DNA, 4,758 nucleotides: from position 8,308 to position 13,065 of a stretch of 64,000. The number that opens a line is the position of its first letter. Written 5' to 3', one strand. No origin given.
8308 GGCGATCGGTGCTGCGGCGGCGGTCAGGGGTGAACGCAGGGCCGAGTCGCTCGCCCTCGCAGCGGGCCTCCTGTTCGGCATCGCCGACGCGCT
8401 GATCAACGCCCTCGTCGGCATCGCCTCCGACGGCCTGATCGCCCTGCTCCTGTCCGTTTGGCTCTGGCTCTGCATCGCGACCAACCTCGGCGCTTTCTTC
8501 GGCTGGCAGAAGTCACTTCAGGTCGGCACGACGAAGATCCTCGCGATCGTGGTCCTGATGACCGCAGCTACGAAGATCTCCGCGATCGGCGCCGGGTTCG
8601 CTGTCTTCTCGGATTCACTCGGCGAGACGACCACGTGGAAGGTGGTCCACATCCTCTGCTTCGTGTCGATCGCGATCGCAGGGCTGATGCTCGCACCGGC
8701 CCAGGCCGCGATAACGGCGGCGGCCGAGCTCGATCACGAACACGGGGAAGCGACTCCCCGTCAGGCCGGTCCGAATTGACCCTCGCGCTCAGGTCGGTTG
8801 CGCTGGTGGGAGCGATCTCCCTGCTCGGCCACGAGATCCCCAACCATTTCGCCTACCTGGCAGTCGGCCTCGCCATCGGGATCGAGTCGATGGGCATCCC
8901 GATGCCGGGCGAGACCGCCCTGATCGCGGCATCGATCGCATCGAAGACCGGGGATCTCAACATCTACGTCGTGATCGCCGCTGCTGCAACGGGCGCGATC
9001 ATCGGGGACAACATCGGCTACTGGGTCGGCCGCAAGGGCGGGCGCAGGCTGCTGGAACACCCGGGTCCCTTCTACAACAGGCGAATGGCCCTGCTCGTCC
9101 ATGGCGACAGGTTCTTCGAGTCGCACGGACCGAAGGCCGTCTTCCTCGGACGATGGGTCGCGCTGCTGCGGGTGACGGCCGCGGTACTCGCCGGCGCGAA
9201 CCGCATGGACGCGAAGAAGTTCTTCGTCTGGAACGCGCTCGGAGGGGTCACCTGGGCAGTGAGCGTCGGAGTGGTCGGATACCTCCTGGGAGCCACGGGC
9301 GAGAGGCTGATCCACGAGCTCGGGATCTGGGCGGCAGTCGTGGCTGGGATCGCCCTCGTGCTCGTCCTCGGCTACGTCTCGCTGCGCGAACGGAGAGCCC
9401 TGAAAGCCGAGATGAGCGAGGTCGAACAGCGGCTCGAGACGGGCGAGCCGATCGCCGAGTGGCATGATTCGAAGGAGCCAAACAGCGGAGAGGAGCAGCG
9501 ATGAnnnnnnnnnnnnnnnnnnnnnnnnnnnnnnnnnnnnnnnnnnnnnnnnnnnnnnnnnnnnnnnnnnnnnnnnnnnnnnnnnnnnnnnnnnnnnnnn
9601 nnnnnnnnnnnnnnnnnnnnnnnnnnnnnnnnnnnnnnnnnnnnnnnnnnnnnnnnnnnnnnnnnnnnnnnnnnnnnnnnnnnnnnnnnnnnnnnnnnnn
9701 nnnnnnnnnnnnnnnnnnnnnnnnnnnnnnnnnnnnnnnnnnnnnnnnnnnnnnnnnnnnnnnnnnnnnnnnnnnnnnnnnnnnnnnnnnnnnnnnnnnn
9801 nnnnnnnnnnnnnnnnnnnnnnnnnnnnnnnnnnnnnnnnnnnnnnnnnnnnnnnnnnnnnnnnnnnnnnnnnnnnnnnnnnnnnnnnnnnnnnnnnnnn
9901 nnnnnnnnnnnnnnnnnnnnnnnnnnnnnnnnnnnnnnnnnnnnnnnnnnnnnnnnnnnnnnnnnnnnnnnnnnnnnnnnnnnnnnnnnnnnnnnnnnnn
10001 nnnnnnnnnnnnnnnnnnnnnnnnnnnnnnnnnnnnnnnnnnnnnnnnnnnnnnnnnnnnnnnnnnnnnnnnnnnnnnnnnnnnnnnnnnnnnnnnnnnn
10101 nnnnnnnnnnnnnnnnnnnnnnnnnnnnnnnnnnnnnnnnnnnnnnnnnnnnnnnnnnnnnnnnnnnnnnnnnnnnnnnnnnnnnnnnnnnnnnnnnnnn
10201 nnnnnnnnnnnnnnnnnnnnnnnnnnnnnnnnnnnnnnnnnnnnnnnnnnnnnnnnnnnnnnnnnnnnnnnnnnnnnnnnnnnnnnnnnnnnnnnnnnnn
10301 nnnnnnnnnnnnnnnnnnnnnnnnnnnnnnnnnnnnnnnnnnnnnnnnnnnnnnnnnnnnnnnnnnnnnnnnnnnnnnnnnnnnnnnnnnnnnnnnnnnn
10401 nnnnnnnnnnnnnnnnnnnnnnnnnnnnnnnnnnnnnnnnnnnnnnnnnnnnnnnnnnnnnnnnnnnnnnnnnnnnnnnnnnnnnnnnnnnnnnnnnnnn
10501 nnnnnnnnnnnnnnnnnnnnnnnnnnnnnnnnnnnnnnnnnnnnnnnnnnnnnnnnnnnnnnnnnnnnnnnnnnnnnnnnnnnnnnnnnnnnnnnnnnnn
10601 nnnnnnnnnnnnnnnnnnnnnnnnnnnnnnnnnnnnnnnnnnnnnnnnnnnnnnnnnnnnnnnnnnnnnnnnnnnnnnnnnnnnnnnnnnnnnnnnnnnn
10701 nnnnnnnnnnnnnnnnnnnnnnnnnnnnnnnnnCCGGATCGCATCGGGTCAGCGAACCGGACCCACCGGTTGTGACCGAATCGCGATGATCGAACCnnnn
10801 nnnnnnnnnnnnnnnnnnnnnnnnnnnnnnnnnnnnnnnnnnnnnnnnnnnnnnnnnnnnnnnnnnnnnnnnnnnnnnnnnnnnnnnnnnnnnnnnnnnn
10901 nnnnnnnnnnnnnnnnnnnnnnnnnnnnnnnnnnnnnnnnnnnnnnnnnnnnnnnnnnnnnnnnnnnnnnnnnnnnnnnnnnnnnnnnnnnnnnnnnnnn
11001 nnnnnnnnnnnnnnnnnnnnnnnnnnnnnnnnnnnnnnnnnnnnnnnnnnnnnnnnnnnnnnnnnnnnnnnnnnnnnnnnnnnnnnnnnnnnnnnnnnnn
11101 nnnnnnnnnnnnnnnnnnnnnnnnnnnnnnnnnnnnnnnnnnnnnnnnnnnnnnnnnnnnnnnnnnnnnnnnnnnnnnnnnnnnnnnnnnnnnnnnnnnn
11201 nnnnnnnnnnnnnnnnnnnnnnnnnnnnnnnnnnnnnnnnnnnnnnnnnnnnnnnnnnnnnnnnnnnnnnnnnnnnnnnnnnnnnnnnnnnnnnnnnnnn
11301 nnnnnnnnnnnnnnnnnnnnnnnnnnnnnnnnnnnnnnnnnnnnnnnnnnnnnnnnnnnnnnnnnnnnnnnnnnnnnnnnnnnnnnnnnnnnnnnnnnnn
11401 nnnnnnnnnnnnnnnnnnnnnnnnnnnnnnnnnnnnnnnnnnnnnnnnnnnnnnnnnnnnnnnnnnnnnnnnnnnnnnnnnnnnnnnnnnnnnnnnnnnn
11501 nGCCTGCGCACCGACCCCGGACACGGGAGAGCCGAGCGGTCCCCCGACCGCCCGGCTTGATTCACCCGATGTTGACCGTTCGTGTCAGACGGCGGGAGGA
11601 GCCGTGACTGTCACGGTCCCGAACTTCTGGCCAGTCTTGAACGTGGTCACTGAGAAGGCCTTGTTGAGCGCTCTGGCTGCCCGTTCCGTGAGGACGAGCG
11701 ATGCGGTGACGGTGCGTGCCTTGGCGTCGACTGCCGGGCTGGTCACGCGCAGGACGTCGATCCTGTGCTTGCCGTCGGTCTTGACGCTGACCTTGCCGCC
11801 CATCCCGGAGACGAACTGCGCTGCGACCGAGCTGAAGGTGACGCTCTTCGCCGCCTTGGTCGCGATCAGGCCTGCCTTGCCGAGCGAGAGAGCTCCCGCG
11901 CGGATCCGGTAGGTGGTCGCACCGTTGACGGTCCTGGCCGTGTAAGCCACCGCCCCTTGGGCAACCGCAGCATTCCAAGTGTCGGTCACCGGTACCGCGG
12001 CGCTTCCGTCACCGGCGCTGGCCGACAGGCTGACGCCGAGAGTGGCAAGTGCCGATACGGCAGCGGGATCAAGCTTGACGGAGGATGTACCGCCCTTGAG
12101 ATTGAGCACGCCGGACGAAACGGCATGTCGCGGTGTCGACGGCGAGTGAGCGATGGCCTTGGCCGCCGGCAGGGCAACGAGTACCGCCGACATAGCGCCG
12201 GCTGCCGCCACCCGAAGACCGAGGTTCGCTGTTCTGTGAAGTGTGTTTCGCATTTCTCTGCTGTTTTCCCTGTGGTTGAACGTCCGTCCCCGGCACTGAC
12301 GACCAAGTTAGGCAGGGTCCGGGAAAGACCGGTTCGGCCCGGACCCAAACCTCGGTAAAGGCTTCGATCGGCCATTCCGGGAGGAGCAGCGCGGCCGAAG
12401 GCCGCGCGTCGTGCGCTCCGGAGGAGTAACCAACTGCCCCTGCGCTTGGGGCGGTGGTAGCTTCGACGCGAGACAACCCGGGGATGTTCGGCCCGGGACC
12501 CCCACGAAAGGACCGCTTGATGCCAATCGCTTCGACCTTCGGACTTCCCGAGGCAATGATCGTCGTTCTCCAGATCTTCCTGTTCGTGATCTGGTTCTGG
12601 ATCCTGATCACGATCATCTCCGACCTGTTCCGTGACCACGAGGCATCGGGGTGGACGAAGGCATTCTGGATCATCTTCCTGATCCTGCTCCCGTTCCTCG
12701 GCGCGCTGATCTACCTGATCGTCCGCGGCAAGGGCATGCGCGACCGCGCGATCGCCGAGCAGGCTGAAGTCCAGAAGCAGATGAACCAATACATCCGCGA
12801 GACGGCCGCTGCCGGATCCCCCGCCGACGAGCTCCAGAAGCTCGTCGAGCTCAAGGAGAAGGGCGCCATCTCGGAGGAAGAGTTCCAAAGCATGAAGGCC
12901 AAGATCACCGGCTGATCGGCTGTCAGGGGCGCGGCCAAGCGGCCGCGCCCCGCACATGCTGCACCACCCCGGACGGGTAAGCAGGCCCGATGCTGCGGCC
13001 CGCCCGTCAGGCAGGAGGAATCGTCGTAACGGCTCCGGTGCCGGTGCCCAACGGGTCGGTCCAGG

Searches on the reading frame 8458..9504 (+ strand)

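Call 74: search_protein_families(library=pfam, proteins=[window:8458-9504:+], max_evalue=0.00001)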
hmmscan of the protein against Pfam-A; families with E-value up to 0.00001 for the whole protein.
window:8458-9504:+ (348 aa): 1 family
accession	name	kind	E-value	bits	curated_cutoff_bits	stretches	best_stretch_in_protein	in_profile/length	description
PF09335.16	VTT_dom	-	1.1e-17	65.1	33.9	1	150-275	2-122/123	VTT domain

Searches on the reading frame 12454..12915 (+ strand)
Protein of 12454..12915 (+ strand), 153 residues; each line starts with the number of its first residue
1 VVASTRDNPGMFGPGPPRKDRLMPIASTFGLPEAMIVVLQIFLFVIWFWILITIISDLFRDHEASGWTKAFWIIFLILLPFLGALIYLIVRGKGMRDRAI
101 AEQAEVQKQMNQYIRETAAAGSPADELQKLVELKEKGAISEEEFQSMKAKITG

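Call 75: search_protein_families(library=pfam, proteins=[window:12454-12915:+], max_evalue=0.00001)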
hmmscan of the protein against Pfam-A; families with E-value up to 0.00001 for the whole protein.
window:12454-12915:+ (153 aa): 2 families
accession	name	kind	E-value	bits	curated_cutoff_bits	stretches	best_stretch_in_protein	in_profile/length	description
PF13396.11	PLDc_N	-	6.7e-09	36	23.3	1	45-91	1-41/42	Phospholipase_D-nuclease N-terminal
PF09851.14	SHOCT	-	1.3e-08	34.7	27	1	125-151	1-27/28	Short C-terminal domain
